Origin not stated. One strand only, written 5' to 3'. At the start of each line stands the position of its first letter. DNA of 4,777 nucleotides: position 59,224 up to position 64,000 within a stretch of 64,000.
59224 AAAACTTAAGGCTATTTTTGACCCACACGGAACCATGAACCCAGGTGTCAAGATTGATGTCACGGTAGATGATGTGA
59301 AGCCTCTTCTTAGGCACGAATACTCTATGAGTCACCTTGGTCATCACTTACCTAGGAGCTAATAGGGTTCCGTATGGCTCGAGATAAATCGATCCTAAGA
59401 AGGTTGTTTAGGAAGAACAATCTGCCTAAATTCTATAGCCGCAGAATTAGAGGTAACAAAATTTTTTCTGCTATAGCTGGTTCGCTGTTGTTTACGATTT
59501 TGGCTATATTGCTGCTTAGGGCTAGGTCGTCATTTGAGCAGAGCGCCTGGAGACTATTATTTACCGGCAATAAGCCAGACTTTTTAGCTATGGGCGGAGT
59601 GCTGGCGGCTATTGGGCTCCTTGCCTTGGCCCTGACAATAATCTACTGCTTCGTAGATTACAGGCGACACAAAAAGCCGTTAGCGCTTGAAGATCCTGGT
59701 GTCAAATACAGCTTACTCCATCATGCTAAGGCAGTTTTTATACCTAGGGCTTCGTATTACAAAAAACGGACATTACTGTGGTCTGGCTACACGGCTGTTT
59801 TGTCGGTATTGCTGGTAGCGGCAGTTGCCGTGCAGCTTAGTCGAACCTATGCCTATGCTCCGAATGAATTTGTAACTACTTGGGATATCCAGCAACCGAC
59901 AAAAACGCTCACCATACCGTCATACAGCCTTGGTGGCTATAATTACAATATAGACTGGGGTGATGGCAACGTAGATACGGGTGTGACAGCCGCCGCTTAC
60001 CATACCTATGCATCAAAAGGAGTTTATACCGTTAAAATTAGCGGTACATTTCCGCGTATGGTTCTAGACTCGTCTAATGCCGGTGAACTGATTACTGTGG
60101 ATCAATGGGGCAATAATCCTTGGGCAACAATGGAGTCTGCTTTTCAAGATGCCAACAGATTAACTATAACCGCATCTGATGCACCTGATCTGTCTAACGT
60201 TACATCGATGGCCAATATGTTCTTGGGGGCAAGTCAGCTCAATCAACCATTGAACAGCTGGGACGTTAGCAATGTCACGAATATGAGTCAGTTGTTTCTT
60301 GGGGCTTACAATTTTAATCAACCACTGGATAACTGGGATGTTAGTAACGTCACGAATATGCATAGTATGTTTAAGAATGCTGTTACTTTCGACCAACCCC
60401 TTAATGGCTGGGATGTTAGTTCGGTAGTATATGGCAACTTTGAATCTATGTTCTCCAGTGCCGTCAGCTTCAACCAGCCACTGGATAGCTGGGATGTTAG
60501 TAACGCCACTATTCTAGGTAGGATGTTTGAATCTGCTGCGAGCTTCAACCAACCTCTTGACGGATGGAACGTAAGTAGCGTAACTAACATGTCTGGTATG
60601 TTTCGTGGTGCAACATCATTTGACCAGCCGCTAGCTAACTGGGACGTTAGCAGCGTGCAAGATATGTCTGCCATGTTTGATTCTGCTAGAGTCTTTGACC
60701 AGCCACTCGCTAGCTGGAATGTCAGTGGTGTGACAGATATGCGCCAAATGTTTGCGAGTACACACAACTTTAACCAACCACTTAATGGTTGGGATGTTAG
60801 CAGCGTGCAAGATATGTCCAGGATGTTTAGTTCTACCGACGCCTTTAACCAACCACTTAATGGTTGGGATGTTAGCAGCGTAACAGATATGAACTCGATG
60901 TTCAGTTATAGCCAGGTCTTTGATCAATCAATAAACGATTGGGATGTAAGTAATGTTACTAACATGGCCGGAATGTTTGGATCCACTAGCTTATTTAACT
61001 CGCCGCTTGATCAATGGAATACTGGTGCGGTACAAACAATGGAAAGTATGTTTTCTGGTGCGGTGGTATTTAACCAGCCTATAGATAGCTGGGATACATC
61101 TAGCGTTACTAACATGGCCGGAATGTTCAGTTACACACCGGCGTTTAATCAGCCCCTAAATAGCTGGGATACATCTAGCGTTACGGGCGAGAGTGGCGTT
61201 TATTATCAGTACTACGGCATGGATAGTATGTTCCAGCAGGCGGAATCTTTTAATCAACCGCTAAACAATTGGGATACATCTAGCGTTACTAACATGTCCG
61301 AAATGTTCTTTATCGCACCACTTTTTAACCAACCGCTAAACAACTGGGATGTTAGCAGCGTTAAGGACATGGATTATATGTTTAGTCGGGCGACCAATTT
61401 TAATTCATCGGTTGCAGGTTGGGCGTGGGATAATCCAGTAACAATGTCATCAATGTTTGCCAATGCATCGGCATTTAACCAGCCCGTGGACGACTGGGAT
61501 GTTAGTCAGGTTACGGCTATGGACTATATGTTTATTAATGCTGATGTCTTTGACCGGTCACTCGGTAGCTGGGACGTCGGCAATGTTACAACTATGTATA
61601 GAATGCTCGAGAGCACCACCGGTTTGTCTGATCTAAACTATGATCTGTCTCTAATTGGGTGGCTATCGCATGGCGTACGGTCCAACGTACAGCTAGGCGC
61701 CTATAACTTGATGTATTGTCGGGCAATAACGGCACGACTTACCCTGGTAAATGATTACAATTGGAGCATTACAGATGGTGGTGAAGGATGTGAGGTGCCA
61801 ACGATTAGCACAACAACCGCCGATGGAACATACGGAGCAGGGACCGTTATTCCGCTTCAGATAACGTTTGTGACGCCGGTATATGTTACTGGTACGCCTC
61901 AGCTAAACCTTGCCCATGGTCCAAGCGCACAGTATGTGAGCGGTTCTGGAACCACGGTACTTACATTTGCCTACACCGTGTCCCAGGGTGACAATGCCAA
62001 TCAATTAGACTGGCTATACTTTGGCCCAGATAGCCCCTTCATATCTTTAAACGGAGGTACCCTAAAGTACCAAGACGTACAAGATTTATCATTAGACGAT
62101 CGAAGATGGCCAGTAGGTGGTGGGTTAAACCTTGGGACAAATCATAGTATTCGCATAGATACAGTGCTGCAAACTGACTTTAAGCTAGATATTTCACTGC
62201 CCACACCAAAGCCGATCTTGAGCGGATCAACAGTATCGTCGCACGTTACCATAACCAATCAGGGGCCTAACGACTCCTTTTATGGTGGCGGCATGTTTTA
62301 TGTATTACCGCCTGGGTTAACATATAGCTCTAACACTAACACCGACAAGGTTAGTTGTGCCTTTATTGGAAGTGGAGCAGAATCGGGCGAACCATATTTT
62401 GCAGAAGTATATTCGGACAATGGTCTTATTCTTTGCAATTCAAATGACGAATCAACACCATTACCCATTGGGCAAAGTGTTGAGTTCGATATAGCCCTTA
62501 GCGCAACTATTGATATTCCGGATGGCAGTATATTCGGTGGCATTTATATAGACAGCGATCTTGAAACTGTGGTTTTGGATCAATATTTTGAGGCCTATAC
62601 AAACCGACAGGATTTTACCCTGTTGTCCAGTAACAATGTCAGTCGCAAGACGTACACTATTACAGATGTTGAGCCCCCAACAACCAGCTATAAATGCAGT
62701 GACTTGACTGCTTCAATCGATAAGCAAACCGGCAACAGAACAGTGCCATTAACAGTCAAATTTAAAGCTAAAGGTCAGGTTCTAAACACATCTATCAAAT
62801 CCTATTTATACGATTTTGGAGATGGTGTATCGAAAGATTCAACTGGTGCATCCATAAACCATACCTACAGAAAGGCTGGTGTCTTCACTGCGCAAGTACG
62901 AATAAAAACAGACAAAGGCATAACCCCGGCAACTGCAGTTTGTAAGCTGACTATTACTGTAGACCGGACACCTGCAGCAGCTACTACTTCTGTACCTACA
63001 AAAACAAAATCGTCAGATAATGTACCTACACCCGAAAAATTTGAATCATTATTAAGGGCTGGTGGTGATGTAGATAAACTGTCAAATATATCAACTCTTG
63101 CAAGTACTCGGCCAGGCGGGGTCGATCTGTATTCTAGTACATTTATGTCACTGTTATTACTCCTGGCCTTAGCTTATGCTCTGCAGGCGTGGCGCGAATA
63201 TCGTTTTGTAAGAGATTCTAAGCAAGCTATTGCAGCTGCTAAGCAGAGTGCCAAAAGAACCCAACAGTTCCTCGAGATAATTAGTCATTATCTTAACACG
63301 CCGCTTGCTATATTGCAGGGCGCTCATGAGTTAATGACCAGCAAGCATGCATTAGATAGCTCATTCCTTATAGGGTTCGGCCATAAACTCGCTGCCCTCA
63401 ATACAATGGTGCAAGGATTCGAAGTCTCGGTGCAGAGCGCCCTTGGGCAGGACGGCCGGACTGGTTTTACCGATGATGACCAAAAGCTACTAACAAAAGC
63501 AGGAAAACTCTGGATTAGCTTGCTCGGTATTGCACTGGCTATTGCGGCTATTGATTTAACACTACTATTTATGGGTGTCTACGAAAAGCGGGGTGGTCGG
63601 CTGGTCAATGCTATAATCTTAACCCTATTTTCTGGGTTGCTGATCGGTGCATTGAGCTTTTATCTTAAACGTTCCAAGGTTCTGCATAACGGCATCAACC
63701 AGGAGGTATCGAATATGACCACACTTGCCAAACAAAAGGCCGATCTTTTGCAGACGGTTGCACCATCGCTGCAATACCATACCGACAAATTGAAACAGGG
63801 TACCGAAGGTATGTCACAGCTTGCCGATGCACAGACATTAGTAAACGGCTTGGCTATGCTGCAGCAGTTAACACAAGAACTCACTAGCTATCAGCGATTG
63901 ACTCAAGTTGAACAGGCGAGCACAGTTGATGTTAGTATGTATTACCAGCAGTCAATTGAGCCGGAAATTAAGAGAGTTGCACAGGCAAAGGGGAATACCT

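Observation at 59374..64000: An ORF of more than 1542 codons, missing from the ORF track, encodes a polytopic surface protein with a DUF285/BspA-type repeat ectodomain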

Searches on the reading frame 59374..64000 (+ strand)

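Call 3: search_protein_families(library=pfam, proteins=[window:59374-64000:+], max_evalue=0.1)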
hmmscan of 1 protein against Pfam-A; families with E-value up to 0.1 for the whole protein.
window:59374-64000:+ (1542 aa): 4 families
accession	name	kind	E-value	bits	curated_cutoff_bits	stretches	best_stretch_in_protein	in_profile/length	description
PF03382.20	DUF285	-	1.1e-195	638.8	25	7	415-521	12-118/120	Mycoplasma protein of unknown function, DUF285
PF18911.6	PKD_4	-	3e-14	53.2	27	2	1123-1193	15-84/85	PKD domain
PF00801.26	PKD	-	7.6e-12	45.5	23.5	1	1125-1185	14-73/80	PKD domain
PF00512.31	HisKA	-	0.00075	19.9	26.9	1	1297-1323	3-29/66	His Kinase A (phospho-acceptor) domain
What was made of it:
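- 62740..62952 (+): PKD domain (aa 1123-1193). PF18911 53.2 bits (cutoff 27) and PF00801 45.5 bits (call 3)
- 63220..63441 (+): DHp1: helical hairpin carrying the H-box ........; predicted phospho-acceptor His1305 (codon 63286-63288). HisKA 19.9 bits, sub-threshold (call 3).
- On Two-component sensor histidine kinase (HisKA class): Caveat: Pfam HisKA scores 19.9 bits, below the cutoff of 26.9 (call 3).
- On PKD domain (PF18911/PF00801): 53.2 bits (cutoff 27) and 45.5 bits (cutoff 23.5) at aa 1123-1193 (call 3).
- On BspA-type LRR (LRR_5, PF13306): No LRR_5 hit in the Pfam scan at E up to 0.1 (call 3).
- Checked: PKD. aa 1123-1193 = nt 62740-62952 (PKD_4 53.2 bits, cutoff 27; call 3). The HisKA hit at aa 1297-1323 scores 19.9 bits, below the cutoff of 26.9 (call 3).
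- The Pfam HisKA hit is below the gathering score (19.9 against 26.9; call 3).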

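Call 4: search_protein_families(library=ncbifam, proteins=[window:59374-64000:+], max_evalue=0.1)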
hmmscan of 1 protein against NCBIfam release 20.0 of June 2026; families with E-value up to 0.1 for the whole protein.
window:59374-64000:+ (1542 aa): 7 families
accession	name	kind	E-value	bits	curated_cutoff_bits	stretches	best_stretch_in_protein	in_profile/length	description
NF045896.1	Mbov_0838_LP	exception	2e-115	386.2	500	7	370-479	264-373/433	Mbov_0838 family PARCEL repeat surface lipoprotein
TIGR02167.2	Liste_lipo_26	repeat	2.9e-59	196.1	30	10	282-305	1-25/26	PARCEL repeat-containing surface protein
NF058578.1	CPR_pilus_PamR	equivalog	1.6e-05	23.9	300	1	174-225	163-223/297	pilus system RbmA-like protein PamR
NF052314.1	T9SS_HK_PorY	subfamily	0.0013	17.8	350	1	1284-1330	199-245/418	PorY family sensor histidine kinase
NF045995.1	MAG0865_DivIVA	hypoth_equivalog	0.0097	16.1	55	0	457-480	5-27/69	MAG0865 family DivIVA-related protein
NF047874.1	MASE3_PAS_HK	subfamily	0.02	13.7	560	1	1279-1324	381-426/655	MASE3 domain-containing sensor histidine kinase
TIGR02966.1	phoR_proteo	equivalog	0.035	13.1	334.2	1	1286-1327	104-145/333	phosphate regulon sensor histidine kinase PhoR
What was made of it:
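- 60109..61623 (+): PARCEL/DUF285 array, about 18-20 units of 25 aa (aa 246-750): an LRR-like solenoid. Pfam PF03382 E 1.1e-195 and TIGR02167 x10 (calls 3, 4).
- On PARCEL / DUF285 (PF03382, TIGR02167): PF03382 E 1.1e-195 (638.8 bits) and TIGR02167 196 bits in 10 stretches (calls 3, 4).
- Checked: Pfam DUF285 scores E 1.1e-195 in 7 stretches, and the TIGR02167 PARCEL repeat matches 10 times (calls 3, 4).
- DUF285/PARCEL and PKD are significant (calls 3, 4).
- Tried and rejected: The weak NCBIfam hit to CPR_pilus_PamR (23.9 bits against a cutoff of 300) was dismissed as a generic beta-sandwich similarity (call 4).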

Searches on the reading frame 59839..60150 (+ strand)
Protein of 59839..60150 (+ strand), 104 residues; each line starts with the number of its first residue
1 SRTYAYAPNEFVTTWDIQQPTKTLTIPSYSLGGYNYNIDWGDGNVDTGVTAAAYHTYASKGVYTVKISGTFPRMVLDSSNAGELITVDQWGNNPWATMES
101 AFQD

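Call 78: search_protein_families(library=pfam, proteins=[window:59839-60150:+], max_evalue=10)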
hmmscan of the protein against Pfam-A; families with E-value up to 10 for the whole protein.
window:59839-60150:+ (104 aa): 3 families
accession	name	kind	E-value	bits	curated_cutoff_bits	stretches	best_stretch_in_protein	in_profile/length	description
PF18911.6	PKD_4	-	0.00012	22.5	27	1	35-67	36-66/85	PKD domain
PF00801.26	PKD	-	0.035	14.6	23.5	1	32-68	28-64/80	PKD domain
PF13522.11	GATase_6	-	0.052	14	27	1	43-96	66-117/130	Glutamine amidotransferase domain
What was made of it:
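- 59869..60105 (+): N-terminal beta-sandwich cap of the BspA/DUF285 unit (PKD-like, aa 166-244). Weak PKD_4 hit of 22.5 bits (call 78).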

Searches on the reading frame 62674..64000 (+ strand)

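Call 7: find_homologous_proteins(query=window:62674-64000:+)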
Query window:62674-64000:+ (442 aa): 2 proteins with E <= 0.001 among 8000 candidates.
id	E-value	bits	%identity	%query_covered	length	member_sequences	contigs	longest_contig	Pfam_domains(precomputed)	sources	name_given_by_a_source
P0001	6.3e-48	182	40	62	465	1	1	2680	PF02518.32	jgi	jgi:signal transduction histidine kinase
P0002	3.0e-21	94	31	52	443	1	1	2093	PF02518.32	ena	-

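Call 51: predict_structure(alignment_id=A4)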
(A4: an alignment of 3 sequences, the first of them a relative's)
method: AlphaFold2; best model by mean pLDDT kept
length: 465 residues; sequences in the alignment: 3
mean_pLDDT: 62.7   pTM: 0.52
mean pLDDT of the five models: 62.7, 60.0, 56.9, 49.2, 48.2
residues with pLDDT >= 90: 0; 70-90: 206; 50-70: 149; < 50: 110
segments of 3 or more residues with pLDDT < 50: 1-31, 100-102, 138-167, 388-411, 449-465
pLDDT, mean of each block of 10 residues (from residue 1): 30 30 34 56 67 70 74 73 67 57 57 71 77 59 38 35 46 54 53 62 70 73 78 79 76 67 59 71 76 66 85 86 85 76 83 74 82 77 54 41 39 69 75 59 65 26 26
secondary structure, 60 per line:
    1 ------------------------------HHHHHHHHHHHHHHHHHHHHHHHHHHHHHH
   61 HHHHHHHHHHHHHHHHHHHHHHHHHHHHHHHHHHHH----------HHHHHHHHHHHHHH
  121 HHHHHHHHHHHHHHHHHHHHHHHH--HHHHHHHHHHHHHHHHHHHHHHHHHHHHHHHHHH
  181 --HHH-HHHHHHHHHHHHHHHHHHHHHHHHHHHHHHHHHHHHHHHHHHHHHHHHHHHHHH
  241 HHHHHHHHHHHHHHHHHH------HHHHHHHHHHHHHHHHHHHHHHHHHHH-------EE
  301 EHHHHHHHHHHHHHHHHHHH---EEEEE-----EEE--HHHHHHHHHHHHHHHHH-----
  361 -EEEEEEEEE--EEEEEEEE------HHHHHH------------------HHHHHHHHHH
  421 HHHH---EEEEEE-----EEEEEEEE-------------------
elements in order: H31-96 H107-144 H147-180 H187-258 H265-291 E299-301 H302-320 E324-328 E334-336 H339-355 E362-370 E373-380 H387-392 H411-424 E428-433 E439-446
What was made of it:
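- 63127..63183 (+): TM4 (aa 1252-1270), continuous with the H-box helix. AF2 of homologue P0001 shows one helix spanning the TM segment and DHp1 alpha1 (call 51).
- AF2 of the homologous core (P0001) shows two helical hairpins separated by two long helices, then an alpha/beta CA domain (call 51). The core model has modest confidence: pLDDT 62.7 from a 3-sequence alignment, modelled as a monomer (call 51). The AF2 core model has low confidence (call 51).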

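Call 56: fold_search(model_id=the predicted structure, library=pdb)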
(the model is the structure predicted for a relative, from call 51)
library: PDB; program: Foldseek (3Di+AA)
matches with E <= 10: 551; with E <= 0.001: 329
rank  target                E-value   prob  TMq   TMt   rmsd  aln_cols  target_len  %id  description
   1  6rh0_B                1.5e-10  1.00  0.32  0.58   8.1       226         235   22  Revisiting pH-gated conformational switch. Complex HK853-RR468 pH 5.5 (released 2020-02-19)
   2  9jfj_C                2.9e-10  1.00  0.39  0.72   4.5       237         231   20  Crystal structure of the cytoplasmic domain of ZraS in ADP-bound form (released 2025-03-26)
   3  4q20_B                2.9e-10  1.00  0.32  0.61   6.3       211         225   24  Crystal structure of a C-terminal part of tyrosine kinase (DivL) from Caulobacter crescentus CB15 at 2.50 A resolution (released 2014-04-23)
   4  4q20_A                3.4e-10  1.00  0.32  0.61   9.4       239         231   22  Crystal structure of a C-terminal part of tyrosine kinase (DivL) from Caulobacter crescentus CB15 at 2.50 A resolution (released 2014-04-23)
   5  4biw_A                5.3e-10  1.00  0.31  0.53   7.8       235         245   20  Crystal structure of CpxAHDC (hexagonal form) (released 2014-02-12)
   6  4biz_C                5.6e-10  1.00  0.34  0.59   7.2       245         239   23  Crystal structure of CpxAHDC (orthorhombic form 2) (released 2014-04-23)
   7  9jfj_A                6.8e-10  1.00  0.36  0.63   5.9       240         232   18  Crystal structure of the cytoplasmic domain of ZraS in ADP-bound form (released 2025-03-26)
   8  6rh8_A                7.5e-10  1.00  0.30  0.55   8.4       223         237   23  Revisiting pH-gated conformational switch. Complex HK853 mutant H260A -RR468 mutant D53A pH 5.3 (released 2020-02-19)
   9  6rh0_A                7.9e-10  1.00  0.31  0.57   8.4       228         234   22  Revisiting pH-gated conformational switch. Complex HK853-RR468 pH 5.5 (released 2020-02-19)
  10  3dge_A                8.3e-10  1.00  0.32  0.57   7.3       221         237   23  Structure of a histidine kinase-response regulator complex reveals insights into Two-component signaling and a novel c (released 2009-07-07)
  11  4bix_A                9.6e-10  1.00  0.29  0.54   9.7       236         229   20  Crystal structure of CpxAHDC (monoclinic form 1) (released 2014-02-12)
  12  4biw_B                1.5e-09  1.00  0.28  0.49   9.3       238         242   22  Crystal structure of CpxAHDC (hexagonal form) (released 2014-02-12)
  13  4jav_B                1.6e-09  1.00  0.31  0.56  11.7       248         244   20  Structural basis of a rationally rewired protein-protein interface (HK853wt and RR468mutant V13P, L14I, I17M and N21V) (released 2013-09-04)
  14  5uht_A                1.7e-09  1.00  0.31  0.57   7.5       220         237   23  Structure of the Thermotoga maritima HK853-BeF3-RR468 complex at pH 5.0 (released 2017-12-27)
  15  4biz_F                1.7e-09  1.00  0.35  0.65   5.4       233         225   19  Crystal structure of CpxAHDC (orthorhombic form 2) (released 2014-04-23)
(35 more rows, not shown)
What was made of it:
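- Foldseek gives DHp+CA structures of HK853, ZraS, CpxA and DivL at E about 1e-10 over roughly 230 columns (call 56). The Foldseek hits include DivL, deposited as a tyrosine kinase (call 56).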
